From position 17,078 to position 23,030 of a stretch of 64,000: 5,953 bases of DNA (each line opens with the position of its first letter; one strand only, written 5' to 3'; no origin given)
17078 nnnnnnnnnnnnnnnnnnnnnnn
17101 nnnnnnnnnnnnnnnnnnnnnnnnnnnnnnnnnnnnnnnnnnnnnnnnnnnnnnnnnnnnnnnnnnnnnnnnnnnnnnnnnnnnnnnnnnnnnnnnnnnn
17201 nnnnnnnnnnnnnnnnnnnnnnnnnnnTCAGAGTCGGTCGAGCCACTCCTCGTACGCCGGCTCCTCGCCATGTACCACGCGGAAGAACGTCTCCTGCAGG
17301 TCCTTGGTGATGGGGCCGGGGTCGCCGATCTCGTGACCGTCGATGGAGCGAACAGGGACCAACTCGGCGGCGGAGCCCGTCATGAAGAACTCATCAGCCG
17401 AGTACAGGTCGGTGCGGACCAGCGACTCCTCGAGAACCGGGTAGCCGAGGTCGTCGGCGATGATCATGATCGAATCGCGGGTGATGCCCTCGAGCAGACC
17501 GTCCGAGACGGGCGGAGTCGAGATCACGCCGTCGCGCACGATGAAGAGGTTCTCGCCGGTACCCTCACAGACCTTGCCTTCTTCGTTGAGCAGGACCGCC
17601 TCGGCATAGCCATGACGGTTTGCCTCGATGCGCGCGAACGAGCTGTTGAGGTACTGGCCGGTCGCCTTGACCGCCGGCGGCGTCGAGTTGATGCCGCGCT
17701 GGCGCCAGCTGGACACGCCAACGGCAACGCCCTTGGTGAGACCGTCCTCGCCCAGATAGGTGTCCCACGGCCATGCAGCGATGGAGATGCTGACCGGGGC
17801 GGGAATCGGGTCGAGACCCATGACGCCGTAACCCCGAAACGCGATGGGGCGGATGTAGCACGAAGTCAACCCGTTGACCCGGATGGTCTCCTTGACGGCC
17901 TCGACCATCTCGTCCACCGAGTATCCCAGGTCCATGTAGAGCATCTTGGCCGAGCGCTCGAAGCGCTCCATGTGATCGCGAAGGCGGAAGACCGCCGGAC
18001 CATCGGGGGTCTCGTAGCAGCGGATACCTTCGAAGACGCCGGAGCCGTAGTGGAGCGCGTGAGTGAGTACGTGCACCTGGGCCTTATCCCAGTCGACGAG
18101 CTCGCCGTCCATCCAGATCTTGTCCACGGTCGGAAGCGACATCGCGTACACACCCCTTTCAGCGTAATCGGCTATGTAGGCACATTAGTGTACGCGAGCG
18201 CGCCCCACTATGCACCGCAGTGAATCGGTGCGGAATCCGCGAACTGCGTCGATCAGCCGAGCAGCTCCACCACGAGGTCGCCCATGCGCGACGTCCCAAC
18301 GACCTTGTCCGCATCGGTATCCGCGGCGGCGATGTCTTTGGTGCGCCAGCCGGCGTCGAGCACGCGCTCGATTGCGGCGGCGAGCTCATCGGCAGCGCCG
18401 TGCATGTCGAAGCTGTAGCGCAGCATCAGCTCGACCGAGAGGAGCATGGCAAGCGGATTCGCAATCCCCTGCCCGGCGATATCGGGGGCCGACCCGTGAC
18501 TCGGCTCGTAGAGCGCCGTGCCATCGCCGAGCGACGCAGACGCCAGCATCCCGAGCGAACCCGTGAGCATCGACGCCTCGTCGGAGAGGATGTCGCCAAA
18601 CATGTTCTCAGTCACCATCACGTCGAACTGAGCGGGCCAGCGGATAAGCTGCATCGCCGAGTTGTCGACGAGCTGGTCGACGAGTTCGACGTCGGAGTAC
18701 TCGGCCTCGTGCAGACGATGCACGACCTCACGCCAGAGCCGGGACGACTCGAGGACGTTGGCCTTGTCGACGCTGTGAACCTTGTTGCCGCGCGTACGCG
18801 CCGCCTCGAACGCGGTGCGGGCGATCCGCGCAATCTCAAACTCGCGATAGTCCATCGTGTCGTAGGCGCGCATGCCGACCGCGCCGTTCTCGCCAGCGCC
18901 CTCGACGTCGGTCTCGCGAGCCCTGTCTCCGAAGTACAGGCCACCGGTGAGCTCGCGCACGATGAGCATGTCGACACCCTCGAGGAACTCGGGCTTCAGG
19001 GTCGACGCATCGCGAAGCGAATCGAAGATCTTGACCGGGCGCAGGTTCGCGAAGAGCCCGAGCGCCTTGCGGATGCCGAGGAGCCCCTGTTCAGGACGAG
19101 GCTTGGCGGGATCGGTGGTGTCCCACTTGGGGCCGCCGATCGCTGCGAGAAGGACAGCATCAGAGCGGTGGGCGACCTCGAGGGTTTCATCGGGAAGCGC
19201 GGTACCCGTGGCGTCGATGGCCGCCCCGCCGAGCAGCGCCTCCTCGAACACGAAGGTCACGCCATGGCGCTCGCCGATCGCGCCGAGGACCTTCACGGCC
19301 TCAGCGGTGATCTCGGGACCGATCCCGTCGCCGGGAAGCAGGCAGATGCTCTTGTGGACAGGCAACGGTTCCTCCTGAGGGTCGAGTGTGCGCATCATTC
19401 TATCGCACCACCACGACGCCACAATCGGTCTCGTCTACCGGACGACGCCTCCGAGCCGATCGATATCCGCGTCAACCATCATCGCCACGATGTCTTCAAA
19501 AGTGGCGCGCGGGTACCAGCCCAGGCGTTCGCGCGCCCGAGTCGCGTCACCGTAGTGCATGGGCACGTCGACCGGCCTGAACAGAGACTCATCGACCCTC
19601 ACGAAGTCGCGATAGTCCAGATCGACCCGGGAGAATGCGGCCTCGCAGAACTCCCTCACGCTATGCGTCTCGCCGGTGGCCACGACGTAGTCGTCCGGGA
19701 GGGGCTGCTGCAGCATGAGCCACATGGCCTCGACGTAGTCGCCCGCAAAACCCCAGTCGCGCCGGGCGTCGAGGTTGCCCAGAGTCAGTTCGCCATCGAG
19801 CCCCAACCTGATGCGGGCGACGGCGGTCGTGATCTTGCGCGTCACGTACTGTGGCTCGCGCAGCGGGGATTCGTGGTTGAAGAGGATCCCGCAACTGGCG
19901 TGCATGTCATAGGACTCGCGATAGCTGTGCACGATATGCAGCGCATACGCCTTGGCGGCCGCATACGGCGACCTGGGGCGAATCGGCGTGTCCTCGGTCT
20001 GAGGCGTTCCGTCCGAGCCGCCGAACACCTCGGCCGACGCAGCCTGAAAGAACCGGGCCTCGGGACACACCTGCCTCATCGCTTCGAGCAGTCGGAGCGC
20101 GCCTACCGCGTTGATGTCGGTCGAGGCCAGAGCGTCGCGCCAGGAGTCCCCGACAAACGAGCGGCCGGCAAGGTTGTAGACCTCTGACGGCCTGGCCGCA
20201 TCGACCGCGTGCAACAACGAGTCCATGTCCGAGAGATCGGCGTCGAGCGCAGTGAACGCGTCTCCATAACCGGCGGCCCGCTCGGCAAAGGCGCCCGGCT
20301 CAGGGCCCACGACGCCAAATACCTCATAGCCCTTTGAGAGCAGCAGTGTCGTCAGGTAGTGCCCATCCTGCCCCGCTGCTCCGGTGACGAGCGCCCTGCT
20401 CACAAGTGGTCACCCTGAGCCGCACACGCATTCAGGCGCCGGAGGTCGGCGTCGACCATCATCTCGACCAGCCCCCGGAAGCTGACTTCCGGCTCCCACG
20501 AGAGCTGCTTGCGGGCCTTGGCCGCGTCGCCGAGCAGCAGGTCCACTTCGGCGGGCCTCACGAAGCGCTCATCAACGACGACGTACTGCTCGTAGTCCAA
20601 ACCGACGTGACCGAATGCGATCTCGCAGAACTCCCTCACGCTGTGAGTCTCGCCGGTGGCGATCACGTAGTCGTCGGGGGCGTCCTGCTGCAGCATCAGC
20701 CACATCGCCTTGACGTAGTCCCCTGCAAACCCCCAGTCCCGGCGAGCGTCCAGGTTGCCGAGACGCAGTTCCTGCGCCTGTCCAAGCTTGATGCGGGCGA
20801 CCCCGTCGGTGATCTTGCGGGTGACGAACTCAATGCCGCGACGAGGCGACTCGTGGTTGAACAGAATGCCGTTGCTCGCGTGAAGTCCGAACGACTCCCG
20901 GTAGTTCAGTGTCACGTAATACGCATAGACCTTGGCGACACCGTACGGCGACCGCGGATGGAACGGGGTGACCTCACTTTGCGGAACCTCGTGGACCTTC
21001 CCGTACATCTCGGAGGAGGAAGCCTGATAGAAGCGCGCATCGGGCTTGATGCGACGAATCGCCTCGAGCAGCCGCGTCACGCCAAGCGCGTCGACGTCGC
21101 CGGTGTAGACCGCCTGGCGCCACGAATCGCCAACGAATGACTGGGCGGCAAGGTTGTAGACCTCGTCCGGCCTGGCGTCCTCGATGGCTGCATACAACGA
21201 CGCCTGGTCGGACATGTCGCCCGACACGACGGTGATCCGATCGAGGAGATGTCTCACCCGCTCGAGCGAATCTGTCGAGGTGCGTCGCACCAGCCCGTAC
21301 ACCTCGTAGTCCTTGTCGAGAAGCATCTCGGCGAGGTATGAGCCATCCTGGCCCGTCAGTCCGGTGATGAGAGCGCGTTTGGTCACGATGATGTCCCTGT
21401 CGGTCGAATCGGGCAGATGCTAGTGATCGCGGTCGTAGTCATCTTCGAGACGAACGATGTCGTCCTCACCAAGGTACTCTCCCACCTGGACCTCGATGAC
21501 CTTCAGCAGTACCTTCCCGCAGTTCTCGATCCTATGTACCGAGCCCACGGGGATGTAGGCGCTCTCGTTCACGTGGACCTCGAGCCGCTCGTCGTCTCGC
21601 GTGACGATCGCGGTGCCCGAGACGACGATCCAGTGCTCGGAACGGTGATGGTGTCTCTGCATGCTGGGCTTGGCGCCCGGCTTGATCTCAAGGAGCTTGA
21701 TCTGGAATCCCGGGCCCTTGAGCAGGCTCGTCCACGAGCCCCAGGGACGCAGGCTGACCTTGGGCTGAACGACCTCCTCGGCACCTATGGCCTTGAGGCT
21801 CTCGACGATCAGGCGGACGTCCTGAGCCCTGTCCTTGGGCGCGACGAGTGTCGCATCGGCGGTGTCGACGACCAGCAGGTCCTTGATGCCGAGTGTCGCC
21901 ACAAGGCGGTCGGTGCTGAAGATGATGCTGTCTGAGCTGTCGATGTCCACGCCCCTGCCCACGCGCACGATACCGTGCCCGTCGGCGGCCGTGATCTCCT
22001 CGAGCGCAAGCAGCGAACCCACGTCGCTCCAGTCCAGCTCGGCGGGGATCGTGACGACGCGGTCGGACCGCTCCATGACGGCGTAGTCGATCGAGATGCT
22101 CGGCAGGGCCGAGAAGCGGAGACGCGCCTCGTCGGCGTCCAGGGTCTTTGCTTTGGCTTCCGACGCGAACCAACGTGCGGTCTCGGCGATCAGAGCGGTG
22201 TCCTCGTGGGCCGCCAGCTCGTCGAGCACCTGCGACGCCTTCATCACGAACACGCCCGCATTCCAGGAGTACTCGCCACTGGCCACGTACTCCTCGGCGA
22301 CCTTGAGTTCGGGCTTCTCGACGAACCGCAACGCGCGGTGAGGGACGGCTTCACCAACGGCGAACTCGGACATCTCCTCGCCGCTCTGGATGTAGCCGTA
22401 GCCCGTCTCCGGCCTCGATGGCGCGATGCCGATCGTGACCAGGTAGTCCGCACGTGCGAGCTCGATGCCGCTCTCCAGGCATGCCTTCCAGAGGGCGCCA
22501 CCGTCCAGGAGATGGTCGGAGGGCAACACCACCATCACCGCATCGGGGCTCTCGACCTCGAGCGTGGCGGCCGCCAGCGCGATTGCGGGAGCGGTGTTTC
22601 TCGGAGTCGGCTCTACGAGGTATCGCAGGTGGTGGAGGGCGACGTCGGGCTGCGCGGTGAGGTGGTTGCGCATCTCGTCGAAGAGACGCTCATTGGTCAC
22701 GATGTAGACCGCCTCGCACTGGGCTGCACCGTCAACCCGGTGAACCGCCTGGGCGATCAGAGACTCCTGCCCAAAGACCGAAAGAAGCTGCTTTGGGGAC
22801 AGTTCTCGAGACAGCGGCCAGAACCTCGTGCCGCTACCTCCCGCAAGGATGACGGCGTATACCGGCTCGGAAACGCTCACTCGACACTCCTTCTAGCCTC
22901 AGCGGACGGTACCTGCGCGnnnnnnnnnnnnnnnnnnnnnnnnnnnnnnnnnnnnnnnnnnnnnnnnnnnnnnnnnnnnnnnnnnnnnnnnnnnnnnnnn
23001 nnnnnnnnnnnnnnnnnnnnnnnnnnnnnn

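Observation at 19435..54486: Integrated model: a glycosylated cytochrome nanowire system in a monoderm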

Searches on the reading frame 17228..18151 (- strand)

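Call 8: search_protein_families(library=pfam, proteins=[window:17228-18151:-])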
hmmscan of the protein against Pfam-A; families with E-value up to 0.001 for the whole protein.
window:17228-18151:- (307 aa): 1 family
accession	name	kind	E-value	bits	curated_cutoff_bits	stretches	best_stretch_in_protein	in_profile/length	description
PF01063.24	Aminotran_4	-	6e-52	177.1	28.5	1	38-270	1-223/223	Amino-transferase class IV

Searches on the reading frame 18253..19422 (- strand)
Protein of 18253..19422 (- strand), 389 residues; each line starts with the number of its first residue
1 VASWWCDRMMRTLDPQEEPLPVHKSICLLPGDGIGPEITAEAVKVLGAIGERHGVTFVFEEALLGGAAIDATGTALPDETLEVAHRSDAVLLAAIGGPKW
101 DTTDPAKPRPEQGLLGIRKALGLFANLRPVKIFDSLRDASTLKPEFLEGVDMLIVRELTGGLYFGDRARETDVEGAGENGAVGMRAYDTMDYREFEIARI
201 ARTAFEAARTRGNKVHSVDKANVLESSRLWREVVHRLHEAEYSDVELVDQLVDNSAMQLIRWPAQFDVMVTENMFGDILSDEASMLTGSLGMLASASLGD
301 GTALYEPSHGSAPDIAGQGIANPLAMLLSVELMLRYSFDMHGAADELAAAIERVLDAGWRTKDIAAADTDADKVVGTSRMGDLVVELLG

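Call 8: search_protein_families(library=pfam, proteins=[window:18253-19422:-])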
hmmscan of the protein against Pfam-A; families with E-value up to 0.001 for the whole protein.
window:18253-19422:- (389 aa): 1 family
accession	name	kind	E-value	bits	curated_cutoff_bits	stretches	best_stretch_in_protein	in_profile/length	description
PF00180.25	Iso_dh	-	9.4e-136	453.1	27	1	26-384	2-348/348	Isocitrate/isopropylmalate dehydrogenase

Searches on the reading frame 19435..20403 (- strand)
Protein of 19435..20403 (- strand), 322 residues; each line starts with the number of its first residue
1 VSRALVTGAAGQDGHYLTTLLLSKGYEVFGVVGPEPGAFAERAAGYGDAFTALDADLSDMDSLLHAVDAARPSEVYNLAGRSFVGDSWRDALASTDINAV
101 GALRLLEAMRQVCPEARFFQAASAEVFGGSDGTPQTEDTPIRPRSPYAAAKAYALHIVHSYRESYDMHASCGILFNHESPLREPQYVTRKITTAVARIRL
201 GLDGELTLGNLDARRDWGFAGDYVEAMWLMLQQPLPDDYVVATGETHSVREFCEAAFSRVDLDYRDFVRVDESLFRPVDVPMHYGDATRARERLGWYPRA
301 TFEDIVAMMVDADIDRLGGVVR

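Call 4: search_protein_families(library=pfam, proteins=[window:19435-20403:-])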
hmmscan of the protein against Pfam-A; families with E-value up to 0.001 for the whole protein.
window:19435-20403:- (322 aa): 3 families
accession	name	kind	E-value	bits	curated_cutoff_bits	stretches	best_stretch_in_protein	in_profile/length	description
PF16363.11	GDP_Man_Dehyd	-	1.4e-109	367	27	1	5-309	1-332/332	GDP-mannose 4,6 dehydratase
PF01370.27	Epimerase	-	1.5e-58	198.5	20.9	1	4-242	1-240/240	NAD dependent epimerase/dehydratase family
PF04321.23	RmlD_sub_bind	-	3.4e-09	36.6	27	1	4-159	3-137/287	RmlD substrate binding domain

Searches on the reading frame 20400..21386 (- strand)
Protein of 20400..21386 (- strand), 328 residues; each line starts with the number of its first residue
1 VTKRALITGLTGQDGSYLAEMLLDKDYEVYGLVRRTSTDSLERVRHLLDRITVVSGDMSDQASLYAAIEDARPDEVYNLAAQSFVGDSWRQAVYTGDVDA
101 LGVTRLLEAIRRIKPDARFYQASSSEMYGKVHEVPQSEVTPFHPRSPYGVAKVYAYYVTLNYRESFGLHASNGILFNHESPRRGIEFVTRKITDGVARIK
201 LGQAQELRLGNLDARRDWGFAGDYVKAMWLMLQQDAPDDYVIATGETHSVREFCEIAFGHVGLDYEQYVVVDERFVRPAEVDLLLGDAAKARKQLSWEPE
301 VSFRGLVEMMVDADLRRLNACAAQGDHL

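Call 4: search_protein_families(library=pfam, proteins=[window:20400-21386:-])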
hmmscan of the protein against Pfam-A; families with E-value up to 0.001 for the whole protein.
window:20400-21386:- (328 aa): 5 families
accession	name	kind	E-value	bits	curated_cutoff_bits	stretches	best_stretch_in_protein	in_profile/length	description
PF16363.11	GDP_Man_Dehyd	-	2.9e-133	444.9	27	1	6-310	1-332/332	GDP-mannose 4,6 dehydratase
PF01370.27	Epimerase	-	1.9e-70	237.5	20.9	1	5-243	1-240/240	NAD dependent epimerase/dehydratase family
PF05368.20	NmrA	-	1.9e-07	31.4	27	1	1-71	1-70/298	NmrA-like family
PF04321.23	RmlD_sub_bind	-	2.9e-07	30.3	27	1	4-153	2-130/287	RmlD substrate binding domain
PF13460.12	NAD_binding_10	-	2e-05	25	27.2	1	11-80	3-68/184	NAD(P)H-binding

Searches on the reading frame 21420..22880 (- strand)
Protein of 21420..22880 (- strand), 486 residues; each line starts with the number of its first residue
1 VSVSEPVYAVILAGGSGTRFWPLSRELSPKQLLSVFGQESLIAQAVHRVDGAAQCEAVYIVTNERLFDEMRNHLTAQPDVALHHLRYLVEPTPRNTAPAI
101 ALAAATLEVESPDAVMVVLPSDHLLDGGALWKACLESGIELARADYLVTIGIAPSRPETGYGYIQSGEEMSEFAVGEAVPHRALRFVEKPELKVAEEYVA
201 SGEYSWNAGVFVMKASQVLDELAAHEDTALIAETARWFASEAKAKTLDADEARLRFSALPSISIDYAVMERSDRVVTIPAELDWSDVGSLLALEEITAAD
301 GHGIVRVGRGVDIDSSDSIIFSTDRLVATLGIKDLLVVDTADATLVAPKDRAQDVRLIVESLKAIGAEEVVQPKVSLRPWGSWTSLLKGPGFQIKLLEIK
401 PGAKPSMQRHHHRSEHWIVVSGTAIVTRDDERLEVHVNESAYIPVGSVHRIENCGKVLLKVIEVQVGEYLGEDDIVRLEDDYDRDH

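Call 4: search_protein_families(library=pfam, proteins=[window:21420-22880:-])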
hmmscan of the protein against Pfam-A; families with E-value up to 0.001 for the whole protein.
window:21420-22880:- (486 aa): 6 families
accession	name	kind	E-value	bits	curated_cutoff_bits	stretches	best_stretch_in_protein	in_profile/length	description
PF00483.29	NTP_transferase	-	3.9e-47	161.3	21.2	1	9-299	2-241/245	Nucleotidyl transferase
PF01050.24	MannoseP_isomer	-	3.9e-44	150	23.6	1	373-480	9-116/116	Mannose-6-phosphate isomerase C-terminal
PF22640.1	ManC_GMP_beta-helix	-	6.1e-20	71.3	27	1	308-362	1-55/55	MannoseP isomerase/GMP-like beta-helix domain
PF07883.17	Cupin_2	-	1.2e-12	47.8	27.2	1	396-464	2-69/70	Cupin domain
PF12804.13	NTP_transf_3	-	3.3e-10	40.8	27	1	9-124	1-97/160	MobA-like NTP transferase domain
PF01128.25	IspD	-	0.00037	20.8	27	1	7-76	1-65/221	2-C-methyl-D-erythritol 4-phosphate cytidylyltransferase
